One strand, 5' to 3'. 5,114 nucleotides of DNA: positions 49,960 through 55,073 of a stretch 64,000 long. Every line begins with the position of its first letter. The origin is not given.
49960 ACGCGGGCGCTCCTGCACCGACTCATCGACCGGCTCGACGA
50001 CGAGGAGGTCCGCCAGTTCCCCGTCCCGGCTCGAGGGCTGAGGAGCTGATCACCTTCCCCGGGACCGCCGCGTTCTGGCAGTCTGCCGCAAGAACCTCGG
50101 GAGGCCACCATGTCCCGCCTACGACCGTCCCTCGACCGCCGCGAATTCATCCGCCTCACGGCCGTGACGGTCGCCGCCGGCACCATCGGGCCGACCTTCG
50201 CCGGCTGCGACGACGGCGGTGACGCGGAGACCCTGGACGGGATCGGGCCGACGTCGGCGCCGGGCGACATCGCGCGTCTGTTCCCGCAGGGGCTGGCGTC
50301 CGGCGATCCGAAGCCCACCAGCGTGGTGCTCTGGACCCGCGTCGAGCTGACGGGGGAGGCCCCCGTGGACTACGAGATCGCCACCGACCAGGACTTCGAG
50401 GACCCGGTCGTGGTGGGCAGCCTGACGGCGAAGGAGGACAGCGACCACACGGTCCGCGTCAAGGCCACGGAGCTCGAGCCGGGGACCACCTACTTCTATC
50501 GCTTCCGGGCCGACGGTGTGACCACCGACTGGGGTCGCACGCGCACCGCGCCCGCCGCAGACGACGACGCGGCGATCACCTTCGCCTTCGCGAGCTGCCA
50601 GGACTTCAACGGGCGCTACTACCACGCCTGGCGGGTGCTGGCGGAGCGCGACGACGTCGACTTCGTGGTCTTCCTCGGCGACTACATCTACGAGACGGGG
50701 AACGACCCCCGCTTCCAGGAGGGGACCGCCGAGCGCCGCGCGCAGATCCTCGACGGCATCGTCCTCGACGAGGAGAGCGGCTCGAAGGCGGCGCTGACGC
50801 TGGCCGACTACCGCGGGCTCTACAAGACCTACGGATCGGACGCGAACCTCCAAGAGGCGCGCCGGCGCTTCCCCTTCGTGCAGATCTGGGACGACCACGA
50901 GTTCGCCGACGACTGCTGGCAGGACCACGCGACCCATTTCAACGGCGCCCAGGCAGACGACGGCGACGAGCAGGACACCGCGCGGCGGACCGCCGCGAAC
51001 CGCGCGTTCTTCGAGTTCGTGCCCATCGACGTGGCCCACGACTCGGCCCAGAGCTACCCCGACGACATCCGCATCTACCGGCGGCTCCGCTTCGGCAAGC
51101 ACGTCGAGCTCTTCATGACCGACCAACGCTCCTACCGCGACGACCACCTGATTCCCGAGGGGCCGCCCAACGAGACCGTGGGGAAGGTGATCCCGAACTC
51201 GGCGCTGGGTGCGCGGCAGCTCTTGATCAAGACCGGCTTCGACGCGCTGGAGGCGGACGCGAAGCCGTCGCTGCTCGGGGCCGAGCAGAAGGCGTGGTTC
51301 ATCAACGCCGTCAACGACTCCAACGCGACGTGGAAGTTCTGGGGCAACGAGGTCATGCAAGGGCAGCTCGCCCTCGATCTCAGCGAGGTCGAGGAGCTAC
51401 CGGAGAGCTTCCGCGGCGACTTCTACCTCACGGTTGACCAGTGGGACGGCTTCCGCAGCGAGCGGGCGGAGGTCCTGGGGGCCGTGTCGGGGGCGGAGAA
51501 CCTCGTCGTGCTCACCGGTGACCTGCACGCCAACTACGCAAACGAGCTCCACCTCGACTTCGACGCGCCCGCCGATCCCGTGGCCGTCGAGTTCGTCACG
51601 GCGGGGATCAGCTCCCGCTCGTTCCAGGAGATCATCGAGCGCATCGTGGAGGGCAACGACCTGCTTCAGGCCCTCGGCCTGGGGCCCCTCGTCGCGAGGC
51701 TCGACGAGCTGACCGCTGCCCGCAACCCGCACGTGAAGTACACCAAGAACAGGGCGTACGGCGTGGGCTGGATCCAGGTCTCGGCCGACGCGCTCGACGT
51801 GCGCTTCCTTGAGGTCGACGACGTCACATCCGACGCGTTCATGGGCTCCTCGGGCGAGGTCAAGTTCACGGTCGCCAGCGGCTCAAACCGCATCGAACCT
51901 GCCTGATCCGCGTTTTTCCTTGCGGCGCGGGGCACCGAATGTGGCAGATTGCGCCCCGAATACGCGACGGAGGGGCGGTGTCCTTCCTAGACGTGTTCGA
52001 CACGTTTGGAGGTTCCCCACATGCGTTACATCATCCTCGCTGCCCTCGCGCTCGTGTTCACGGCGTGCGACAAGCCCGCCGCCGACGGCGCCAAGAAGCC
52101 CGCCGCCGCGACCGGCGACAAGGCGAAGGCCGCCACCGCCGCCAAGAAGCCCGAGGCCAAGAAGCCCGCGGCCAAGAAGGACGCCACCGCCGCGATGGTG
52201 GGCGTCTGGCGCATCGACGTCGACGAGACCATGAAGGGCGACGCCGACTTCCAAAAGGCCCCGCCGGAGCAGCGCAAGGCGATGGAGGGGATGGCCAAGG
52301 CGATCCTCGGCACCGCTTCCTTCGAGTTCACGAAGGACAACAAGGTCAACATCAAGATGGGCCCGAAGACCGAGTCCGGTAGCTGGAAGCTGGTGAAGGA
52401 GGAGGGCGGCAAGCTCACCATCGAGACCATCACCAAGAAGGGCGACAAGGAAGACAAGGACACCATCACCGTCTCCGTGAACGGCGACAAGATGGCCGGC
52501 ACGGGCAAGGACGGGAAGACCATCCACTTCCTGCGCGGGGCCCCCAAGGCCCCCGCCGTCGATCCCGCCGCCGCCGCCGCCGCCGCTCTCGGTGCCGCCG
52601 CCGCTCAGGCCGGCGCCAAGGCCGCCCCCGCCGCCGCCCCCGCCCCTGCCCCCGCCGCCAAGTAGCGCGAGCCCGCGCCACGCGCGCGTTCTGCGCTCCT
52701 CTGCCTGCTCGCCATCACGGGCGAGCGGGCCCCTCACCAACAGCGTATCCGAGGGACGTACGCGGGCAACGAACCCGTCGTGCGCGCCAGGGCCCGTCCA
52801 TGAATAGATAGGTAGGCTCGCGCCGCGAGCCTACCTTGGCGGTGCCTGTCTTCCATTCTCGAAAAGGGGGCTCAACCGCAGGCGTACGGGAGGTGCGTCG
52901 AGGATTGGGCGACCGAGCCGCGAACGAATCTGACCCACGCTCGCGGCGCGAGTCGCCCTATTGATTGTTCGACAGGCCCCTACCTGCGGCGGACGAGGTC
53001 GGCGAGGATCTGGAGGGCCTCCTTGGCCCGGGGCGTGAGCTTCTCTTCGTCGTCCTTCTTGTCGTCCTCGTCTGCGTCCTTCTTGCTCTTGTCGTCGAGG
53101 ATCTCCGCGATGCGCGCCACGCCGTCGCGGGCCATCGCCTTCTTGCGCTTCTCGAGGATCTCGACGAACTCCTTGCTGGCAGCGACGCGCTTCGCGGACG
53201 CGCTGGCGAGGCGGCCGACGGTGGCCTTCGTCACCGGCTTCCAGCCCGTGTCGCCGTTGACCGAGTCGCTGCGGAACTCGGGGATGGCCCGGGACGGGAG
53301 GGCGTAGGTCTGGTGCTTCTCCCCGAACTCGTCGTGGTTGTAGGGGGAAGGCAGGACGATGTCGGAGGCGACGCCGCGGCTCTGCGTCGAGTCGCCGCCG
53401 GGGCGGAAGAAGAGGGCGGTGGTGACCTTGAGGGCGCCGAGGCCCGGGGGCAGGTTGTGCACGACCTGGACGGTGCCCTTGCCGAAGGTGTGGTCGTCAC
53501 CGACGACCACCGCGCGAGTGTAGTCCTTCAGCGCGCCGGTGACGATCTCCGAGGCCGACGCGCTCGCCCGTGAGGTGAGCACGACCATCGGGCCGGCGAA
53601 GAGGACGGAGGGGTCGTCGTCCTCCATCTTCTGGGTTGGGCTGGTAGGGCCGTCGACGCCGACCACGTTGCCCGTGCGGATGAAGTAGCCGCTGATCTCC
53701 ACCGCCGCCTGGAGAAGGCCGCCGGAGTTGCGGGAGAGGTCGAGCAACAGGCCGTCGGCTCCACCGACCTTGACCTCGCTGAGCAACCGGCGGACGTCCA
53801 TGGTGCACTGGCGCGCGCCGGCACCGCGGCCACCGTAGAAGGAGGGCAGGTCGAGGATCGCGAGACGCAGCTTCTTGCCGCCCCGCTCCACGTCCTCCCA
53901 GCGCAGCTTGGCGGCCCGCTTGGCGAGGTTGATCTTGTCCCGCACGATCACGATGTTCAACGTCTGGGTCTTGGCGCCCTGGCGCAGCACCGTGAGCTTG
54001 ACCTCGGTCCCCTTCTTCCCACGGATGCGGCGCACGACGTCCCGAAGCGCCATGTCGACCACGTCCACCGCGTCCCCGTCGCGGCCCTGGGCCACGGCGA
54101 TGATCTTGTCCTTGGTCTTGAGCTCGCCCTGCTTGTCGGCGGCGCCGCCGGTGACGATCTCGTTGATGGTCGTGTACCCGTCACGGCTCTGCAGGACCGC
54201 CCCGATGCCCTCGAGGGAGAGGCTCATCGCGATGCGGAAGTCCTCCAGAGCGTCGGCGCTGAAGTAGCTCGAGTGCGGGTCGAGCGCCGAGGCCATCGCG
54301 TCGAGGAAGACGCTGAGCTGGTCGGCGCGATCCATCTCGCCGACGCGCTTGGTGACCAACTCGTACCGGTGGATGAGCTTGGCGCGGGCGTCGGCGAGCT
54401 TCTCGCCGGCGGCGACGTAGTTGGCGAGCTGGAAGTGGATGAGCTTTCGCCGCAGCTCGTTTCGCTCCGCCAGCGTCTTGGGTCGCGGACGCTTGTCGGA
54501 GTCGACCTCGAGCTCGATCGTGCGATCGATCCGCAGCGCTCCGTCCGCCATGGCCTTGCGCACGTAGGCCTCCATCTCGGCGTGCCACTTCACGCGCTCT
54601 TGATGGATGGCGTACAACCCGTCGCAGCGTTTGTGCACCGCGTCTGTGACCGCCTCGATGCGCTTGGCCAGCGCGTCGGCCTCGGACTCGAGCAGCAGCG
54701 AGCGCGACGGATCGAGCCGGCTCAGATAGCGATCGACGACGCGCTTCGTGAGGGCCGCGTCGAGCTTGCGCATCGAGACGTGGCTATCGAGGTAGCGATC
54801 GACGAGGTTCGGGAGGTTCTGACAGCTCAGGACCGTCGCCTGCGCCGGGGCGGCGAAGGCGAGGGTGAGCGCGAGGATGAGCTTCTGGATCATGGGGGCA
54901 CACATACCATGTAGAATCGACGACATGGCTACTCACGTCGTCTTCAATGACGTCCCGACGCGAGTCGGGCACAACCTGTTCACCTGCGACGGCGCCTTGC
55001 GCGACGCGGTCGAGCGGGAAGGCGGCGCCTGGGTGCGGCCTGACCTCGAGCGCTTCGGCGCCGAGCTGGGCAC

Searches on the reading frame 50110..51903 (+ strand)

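Call 70: search_protein_families(library=pfam, proteins=[window:50110-51903:+], max_evalue=0.001)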
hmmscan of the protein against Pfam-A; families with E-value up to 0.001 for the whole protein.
window:50110-51903:+ (598 aa): 3 families
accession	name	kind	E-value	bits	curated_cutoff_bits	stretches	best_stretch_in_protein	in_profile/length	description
PF09423.15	PhoD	-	8.2e-84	282.1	27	1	158-566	1-343/343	PhoD-like phosphatase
PF16655.11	PhoD_N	-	4.5e-28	98.1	30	1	60-146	1-90/90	PhoD-like phosphatase, N-terminal domain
PF16656.11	Pur_ac_phosph_N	-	1.5e-08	35.5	30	1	63-146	7-93/93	Purple acid Phosphatase, N-terminal domain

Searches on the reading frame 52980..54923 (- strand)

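Call 70: search_protein_families(library=pfam, proteins=[window:52980-54923:-], max_evalue=0.001)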
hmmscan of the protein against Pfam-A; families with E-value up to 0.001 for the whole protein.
window:52980-54923:- (647 aa): 5 families
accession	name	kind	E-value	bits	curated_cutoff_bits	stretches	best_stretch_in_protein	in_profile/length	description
PF03572.23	Peptidase_S41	-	3e-39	134.7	24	1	354-523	2-164/165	Peptidase family S41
PF17804.6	TSP_NTD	-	2.7e-30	106.4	26.4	1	45-223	6-187/188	Tail specific protease N-terminal domain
PF00595.29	PDZ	-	5.9e-10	39.8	23.2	1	236-313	8-81/81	PDZ domain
PF11818.13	DUF3340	-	1.5e-05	25.6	28.6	1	528-599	1-65/155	C-terminal domain of tail specific protease (DUF3340)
PF13180.12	PDZ_2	-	4.5e-05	24.1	27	1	240-324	3-78/80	PDZ domain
